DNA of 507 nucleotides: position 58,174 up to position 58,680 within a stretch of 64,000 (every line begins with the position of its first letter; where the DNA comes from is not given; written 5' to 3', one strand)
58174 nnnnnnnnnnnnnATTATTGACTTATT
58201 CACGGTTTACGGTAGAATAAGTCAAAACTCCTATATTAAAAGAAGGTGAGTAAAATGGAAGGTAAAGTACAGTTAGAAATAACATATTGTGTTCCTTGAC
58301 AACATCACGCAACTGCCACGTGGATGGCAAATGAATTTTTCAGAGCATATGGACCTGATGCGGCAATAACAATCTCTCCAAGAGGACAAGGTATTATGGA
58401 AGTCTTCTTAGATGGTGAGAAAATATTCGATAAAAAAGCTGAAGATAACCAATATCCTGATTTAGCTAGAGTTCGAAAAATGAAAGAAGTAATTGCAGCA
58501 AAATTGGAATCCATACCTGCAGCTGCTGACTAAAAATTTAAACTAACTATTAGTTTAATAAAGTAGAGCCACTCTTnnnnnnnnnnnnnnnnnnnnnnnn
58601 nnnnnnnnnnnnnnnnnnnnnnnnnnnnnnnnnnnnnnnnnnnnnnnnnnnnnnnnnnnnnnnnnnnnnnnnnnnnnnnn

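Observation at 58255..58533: Unannotated selenoprotein: a SelW/Rdx-like gene with an in-frame UGA that forms a C-x-x-U redox motif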

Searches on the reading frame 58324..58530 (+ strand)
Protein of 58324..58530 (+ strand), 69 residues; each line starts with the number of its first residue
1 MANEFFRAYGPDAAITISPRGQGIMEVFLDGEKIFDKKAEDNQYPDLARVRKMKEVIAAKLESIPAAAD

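Call 4: search_protein_families(library=pfam, proteins=[window:58324-58530:+], max_evalue=1)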
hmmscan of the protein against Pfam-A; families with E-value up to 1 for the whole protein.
seq(69 aa): 4 families
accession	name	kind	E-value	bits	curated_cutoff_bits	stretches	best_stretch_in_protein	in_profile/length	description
PF10262.15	Rdx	-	0.0001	22.9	22.6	1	7-50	25-68/74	Rdx family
PF22639.1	Gp18_dom_I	-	0.12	12.8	27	1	20-49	42-70/93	Tail sheath protein Gp18-like domain I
PF14099.13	Polysacc_lyase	-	0.17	12.1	29.9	1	15-41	152-178/210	Polysaccharide lyase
PF12513.15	SUV3_C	-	0.2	12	27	0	42-62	23-43/48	ATP-dependent RNA helicase SUV3 C-terminal domain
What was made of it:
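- The truncated ORF alone just reaches the Pfam Rdx threshold, at 22.9 against 22.6 bits (call 4).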
